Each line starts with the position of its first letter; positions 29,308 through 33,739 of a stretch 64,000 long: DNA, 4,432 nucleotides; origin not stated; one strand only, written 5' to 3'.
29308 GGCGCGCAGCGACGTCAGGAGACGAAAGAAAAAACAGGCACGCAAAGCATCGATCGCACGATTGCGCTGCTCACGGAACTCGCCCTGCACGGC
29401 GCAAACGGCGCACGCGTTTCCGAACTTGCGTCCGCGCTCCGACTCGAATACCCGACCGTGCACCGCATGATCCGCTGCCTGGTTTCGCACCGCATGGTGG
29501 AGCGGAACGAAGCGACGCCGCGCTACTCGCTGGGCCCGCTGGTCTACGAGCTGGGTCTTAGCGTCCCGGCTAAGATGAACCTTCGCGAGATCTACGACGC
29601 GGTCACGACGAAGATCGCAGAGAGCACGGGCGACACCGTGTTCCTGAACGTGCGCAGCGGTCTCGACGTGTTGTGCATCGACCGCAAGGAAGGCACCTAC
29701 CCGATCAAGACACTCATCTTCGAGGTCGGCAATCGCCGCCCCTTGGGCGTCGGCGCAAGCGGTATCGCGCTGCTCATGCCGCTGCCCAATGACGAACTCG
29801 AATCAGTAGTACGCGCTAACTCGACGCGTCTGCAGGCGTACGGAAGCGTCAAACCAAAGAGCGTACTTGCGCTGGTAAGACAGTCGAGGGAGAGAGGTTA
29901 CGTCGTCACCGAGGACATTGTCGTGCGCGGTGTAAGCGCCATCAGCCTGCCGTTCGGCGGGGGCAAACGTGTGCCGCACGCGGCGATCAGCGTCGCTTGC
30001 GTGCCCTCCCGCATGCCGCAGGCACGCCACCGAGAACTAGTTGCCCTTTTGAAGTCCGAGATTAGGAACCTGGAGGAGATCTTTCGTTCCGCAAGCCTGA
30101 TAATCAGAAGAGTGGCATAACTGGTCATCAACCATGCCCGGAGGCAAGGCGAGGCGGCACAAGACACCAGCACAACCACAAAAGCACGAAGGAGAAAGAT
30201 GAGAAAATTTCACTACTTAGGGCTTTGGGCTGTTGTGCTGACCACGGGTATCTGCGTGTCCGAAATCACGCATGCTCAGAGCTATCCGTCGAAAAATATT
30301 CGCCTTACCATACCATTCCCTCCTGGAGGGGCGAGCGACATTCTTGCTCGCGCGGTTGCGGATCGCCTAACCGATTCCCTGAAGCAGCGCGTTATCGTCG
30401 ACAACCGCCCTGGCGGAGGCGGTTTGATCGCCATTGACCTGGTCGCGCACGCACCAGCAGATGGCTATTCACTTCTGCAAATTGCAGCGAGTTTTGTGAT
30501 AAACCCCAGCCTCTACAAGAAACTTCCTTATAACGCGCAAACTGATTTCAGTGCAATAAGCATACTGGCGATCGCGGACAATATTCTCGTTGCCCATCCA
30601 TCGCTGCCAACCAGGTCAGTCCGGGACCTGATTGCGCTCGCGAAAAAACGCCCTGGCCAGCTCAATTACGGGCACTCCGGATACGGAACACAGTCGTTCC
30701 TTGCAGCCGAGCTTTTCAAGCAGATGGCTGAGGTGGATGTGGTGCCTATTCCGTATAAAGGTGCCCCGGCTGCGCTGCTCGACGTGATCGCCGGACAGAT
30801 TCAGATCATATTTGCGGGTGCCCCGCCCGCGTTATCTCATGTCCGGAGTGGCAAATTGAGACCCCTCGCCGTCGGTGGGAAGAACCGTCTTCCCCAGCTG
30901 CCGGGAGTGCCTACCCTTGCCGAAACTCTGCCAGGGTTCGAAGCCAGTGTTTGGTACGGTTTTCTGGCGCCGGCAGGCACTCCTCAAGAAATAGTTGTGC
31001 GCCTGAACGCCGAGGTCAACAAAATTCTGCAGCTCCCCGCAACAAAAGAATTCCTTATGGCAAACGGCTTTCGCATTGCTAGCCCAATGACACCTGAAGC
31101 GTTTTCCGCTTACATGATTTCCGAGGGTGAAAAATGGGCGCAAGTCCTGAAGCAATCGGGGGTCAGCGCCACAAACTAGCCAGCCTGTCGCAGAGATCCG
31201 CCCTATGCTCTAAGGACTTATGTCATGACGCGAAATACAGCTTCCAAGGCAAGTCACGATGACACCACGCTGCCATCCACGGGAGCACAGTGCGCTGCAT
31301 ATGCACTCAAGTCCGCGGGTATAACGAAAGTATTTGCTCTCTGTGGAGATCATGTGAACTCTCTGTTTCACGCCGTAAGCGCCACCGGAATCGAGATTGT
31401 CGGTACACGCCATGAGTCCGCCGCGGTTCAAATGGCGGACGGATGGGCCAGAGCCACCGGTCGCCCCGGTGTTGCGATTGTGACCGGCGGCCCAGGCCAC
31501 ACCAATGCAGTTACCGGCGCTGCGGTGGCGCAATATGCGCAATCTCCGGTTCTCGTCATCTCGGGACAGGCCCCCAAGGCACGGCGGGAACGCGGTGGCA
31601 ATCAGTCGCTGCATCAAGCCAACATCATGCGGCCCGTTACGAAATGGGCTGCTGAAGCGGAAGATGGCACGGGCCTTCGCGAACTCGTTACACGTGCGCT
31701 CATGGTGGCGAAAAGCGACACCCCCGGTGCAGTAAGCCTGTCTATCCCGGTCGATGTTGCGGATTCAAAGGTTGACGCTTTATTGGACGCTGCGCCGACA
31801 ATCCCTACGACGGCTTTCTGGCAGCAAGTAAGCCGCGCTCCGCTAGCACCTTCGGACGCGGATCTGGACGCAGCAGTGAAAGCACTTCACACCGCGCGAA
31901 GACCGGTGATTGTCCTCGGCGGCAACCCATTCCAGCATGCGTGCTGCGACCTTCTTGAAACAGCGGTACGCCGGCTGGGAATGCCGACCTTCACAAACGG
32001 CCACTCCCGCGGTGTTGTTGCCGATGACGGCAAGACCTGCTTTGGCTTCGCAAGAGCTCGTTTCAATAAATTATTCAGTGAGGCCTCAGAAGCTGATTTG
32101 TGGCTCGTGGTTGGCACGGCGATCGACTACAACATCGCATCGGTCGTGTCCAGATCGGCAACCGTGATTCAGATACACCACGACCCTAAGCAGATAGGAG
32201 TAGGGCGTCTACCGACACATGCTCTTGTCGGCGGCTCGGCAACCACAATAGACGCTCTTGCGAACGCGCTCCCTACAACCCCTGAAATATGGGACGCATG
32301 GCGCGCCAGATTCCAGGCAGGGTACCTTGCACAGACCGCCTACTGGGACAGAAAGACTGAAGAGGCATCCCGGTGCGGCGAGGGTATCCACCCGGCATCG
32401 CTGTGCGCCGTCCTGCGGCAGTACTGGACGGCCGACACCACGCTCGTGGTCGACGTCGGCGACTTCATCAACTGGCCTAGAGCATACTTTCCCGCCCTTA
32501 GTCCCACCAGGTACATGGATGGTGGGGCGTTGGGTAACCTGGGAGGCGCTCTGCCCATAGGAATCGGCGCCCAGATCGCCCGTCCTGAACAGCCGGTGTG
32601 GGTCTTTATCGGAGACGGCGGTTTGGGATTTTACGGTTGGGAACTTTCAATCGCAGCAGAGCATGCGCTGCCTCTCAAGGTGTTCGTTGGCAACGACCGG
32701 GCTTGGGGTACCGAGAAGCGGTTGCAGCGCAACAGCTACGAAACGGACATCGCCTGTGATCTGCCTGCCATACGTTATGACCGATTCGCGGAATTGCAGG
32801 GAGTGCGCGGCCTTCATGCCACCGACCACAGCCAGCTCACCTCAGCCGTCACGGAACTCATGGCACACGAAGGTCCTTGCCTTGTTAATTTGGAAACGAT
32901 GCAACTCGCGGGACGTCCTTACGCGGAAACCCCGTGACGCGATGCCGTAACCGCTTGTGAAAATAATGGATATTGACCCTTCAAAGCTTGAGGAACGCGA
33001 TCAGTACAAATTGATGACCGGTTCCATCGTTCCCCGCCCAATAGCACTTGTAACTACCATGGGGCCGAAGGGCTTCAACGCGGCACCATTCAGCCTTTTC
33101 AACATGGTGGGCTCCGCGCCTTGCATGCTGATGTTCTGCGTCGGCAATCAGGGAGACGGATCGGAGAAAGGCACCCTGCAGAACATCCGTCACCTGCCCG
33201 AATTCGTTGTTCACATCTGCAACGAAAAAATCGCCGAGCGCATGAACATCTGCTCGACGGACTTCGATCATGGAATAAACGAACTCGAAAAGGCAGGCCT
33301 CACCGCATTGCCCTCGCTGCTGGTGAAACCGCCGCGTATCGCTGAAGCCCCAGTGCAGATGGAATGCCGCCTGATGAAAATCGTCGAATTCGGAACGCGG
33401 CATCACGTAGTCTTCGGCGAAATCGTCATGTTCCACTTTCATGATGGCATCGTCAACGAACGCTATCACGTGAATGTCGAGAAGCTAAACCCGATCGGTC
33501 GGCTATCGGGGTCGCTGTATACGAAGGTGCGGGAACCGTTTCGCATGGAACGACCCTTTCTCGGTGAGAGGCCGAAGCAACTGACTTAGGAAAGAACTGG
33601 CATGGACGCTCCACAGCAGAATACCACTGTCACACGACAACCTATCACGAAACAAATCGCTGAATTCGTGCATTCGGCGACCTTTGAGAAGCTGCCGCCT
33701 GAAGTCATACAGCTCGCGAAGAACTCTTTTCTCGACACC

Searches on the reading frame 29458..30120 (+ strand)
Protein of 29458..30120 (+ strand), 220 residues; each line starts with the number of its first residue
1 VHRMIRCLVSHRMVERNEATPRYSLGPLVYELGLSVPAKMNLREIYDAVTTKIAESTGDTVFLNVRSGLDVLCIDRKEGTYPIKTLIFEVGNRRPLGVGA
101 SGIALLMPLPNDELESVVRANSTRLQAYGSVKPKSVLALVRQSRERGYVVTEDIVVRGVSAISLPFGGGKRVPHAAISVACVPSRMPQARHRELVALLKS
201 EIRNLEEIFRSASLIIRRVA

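Call 62: search_protein_families(library=pfam, proteins=[window:29458-30120:+], max_evalue=0.00001)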
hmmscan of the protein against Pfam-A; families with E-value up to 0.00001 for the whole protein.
window:29458-30120:+ (220 aa): 1 family
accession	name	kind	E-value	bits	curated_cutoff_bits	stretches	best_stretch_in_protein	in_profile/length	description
PF01614.24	IclR_C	-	1.8e-19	70.4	24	1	39-200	6-167/174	Bacterial transcriptional regulator IclR C-terminal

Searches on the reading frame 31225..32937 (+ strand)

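Call 62: search_protein_families(library=pfam, proteins=[window:31225-32937:+], max_evalue=0.00001)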
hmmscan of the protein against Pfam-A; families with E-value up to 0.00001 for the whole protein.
window:31225-32937:+ (570 aa): 3 families
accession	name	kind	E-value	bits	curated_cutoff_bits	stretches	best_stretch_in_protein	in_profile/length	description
PF02776.23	TPP_enzyme_N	-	8.2e-35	119.6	26.8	1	19-132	2-117/119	Thiamine pyrophosphate enzyme, N-terminal TPP binding domain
PF02775.26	TPP_enzyme_C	-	4.3e-29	101.7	21.9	1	410-555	1-150/151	Thiamine pyrophosphate enzyme, C-terminal TPP binding domain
PF00205.28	TPP_enzyme_M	-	3e-17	63.1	30.4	1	215-345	2-137/137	Thiamine pyrophosphate enzyme, central domain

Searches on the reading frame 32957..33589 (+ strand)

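Call 62: search_protein_families(library=pfam, proteins=[window:32957-33589:+], max_evalue=0.00001)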
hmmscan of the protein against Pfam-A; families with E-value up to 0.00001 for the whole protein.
window:32957-33589:+ (210 aa): 1 family
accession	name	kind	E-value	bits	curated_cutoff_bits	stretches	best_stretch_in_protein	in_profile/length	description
PF01613.24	Flavin_Reduct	-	2.3e-24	86.7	27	1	25-164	4-136/153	Flavin reductase like domain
